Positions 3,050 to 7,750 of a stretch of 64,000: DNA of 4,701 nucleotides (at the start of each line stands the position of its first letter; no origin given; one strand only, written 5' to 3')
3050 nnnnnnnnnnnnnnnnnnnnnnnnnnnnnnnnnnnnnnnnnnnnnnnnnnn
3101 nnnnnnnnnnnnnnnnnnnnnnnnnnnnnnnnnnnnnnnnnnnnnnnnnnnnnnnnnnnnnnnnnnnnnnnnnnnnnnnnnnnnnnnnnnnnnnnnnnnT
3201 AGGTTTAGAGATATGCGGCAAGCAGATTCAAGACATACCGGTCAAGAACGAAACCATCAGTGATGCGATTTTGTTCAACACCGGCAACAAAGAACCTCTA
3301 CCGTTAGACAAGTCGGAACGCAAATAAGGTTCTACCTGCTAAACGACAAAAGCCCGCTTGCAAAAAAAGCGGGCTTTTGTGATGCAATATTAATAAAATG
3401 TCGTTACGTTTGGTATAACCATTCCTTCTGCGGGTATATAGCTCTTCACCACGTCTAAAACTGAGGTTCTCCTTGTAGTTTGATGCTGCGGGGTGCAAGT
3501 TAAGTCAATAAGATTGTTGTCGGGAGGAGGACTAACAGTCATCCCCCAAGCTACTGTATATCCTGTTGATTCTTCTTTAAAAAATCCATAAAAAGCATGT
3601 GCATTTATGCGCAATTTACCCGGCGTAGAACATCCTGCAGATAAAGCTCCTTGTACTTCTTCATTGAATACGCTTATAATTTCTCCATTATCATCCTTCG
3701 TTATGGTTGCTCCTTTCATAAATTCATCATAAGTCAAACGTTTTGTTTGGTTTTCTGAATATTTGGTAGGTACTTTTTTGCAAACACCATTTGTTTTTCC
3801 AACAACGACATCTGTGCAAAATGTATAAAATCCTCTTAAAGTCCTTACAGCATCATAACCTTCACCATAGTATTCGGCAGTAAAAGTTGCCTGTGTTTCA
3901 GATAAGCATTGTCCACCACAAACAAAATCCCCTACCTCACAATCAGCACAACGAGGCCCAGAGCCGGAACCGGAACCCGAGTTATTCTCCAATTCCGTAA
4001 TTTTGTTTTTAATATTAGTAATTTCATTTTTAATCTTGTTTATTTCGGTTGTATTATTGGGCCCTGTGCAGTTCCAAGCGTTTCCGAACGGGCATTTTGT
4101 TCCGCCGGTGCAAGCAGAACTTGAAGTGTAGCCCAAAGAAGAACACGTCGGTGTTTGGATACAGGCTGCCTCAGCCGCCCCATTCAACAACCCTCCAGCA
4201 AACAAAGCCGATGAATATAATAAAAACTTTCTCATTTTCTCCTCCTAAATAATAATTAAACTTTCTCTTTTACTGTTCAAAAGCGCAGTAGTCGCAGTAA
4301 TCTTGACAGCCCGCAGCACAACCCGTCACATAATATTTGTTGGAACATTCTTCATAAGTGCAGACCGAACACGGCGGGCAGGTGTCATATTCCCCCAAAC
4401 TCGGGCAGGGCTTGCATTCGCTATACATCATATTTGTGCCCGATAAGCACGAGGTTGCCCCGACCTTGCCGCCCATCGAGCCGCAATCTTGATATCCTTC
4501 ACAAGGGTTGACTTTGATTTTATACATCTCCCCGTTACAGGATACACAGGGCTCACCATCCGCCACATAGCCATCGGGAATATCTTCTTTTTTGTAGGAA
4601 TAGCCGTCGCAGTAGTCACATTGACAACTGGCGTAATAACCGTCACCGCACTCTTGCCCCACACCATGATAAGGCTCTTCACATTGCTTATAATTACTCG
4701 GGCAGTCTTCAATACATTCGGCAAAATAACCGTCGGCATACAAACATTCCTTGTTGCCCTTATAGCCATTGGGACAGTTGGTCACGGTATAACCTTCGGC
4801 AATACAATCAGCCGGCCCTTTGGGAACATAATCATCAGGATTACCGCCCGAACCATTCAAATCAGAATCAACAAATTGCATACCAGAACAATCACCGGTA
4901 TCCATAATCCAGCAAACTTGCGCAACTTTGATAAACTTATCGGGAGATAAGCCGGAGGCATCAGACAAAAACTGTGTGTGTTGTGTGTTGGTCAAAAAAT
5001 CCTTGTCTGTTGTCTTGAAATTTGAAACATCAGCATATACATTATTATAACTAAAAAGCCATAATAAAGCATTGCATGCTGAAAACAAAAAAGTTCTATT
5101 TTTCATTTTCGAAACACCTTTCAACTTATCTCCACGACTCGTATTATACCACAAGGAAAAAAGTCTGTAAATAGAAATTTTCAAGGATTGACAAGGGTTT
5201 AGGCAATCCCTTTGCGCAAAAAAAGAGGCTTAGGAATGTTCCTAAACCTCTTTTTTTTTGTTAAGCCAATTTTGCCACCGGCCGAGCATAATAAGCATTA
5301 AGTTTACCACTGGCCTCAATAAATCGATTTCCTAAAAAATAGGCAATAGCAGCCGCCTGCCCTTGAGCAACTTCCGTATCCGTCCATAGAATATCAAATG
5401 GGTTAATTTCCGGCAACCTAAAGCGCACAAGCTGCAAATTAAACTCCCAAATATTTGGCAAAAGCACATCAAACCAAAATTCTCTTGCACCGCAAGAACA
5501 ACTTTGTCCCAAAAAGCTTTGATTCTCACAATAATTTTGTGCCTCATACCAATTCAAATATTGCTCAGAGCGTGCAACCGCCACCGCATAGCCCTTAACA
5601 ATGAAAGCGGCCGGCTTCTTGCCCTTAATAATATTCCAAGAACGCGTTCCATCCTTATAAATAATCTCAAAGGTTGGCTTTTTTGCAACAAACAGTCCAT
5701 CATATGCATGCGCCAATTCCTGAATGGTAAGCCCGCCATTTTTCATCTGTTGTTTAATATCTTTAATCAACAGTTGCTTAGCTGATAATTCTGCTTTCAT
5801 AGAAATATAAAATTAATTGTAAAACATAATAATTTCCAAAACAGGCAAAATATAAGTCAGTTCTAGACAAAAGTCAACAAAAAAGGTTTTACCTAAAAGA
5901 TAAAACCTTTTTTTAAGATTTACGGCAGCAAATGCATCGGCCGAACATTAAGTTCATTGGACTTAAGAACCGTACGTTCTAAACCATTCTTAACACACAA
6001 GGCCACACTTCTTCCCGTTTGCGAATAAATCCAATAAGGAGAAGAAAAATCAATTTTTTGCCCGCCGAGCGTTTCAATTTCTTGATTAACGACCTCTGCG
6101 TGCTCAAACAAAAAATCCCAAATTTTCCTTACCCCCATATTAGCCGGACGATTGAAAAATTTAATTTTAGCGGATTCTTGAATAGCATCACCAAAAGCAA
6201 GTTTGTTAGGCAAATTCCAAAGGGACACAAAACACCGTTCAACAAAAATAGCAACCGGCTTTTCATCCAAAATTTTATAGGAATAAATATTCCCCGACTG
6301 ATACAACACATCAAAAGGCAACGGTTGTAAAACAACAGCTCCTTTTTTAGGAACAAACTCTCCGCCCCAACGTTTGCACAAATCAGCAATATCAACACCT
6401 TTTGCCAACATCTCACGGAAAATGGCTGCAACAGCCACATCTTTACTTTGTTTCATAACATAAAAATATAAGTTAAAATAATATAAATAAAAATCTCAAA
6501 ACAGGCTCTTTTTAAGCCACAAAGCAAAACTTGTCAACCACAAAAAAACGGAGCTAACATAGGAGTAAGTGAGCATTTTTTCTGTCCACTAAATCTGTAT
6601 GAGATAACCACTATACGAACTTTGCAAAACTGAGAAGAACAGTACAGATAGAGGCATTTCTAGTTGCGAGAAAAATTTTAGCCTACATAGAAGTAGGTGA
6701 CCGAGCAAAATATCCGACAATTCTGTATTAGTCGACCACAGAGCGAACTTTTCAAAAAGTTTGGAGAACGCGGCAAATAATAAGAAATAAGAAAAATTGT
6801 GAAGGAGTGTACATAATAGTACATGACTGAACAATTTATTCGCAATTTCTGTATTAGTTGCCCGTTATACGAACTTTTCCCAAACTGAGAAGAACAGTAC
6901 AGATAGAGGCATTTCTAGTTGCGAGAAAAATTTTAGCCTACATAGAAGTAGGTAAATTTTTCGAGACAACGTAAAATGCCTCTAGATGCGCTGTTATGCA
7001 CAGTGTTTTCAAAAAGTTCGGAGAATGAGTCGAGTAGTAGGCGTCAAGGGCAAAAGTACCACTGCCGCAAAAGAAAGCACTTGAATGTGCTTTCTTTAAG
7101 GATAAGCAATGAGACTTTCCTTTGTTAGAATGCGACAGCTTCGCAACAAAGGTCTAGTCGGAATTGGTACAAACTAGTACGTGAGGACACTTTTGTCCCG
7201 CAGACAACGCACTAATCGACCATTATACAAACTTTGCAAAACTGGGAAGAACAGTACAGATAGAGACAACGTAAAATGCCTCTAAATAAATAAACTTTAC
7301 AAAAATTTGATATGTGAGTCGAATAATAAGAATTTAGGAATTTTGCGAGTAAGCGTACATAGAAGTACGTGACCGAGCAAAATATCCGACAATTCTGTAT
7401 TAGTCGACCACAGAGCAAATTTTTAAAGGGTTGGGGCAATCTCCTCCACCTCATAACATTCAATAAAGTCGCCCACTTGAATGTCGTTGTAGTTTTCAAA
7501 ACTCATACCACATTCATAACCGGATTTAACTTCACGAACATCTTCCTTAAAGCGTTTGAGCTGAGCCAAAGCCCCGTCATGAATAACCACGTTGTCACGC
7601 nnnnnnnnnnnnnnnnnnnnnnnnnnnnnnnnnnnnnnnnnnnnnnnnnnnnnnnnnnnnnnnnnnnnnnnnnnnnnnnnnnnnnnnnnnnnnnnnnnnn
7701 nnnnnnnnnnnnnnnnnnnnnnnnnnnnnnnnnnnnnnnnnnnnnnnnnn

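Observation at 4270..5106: Extremely Cys/Gly/Tyr-rich secreted protein with an eukaryote-like C-x-x-G-Y / D-G-Y repeat pattern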

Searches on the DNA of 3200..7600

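Call 49: search_rna_families(source=window, start=3200, end=7600, threshold=evalue, max_evalue=1)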
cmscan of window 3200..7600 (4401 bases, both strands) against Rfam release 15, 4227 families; matches with E-value up to 1: 2.
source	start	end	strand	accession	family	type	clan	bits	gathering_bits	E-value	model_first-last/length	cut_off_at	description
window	3286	3383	+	RF00506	Thr_leader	Cis-reg; leader;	-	30.3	55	0.0078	1-118/118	no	Threonine operon leader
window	3343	3409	-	RF00506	Thr_leader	Cis-reg; leader;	-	26.2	55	0.075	1-118/118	no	Threonine operon leader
